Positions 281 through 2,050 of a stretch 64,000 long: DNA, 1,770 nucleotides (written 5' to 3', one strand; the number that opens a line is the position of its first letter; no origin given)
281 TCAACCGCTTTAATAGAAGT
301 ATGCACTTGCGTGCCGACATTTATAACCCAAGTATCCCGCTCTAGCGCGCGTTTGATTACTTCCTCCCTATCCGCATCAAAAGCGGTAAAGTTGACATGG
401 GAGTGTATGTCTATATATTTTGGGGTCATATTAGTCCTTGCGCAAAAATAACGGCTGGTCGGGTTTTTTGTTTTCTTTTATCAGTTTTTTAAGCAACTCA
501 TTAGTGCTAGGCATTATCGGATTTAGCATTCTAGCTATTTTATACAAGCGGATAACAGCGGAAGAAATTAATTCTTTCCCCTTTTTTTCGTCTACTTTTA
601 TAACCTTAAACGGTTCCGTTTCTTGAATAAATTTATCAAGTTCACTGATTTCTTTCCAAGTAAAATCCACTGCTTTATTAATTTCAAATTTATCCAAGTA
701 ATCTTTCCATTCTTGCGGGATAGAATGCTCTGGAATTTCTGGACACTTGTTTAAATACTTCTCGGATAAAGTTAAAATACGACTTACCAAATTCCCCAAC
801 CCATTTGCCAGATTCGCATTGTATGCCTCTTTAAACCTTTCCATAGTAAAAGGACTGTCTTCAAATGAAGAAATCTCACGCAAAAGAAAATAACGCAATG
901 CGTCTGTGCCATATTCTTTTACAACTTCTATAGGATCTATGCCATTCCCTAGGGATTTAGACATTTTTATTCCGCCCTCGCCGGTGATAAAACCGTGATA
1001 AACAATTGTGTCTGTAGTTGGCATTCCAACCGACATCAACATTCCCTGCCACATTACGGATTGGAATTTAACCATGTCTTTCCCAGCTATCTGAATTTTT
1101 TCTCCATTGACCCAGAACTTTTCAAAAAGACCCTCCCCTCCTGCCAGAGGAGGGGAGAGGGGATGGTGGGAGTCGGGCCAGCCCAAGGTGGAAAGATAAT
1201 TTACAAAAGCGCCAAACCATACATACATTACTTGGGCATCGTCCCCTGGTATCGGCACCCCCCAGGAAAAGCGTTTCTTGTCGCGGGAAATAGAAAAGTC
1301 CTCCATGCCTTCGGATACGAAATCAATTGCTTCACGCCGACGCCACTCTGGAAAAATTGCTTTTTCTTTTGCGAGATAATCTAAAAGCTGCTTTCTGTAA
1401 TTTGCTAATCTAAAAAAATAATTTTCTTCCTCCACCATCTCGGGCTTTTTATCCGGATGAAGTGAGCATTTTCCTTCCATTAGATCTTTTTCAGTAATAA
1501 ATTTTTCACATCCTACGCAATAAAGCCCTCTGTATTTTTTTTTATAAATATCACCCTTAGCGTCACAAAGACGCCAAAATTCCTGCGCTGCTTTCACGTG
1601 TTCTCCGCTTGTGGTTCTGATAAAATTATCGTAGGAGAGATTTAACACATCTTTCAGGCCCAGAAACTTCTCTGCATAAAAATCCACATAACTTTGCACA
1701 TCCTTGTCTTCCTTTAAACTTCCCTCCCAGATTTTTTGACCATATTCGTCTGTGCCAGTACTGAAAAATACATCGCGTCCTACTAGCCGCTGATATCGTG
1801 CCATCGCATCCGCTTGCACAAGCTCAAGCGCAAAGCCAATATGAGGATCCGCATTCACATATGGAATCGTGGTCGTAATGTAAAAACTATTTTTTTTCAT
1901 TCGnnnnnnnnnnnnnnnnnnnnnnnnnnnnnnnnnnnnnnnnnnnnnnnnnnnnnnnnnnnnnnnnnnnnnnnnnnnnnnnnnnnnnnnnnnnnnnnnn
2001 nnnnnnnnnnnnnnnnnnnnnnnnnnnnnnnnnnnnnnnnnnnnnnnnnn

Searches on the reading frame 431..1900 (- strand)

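Call 75: search_protein_families(library=pfam, proteins=[window:431-1900:-], max_evalue=0.0001)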
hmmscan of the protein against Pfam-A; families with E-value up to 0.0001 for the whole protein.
window:431-1900:- (489 aa): 3 families
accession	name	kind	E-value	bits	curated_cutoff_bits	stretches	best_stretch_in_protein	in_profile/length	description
PF09334.17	tRNA-synt_1g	-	1.3e-95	320.9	20.1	2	138-375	162-390/391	tRNA synthetases class I (M)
PF00133.28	tRNA-synt_1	-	1.7e-29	103.3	22.7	2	222-342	296-404/414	tRNA synthetases class I (I, L, M and V)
PF01406.26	tRNA-synt_1e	-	2.2e-09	37.5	27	0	296-341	238-282/301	tRNA synthetases class I (C) catalytic domain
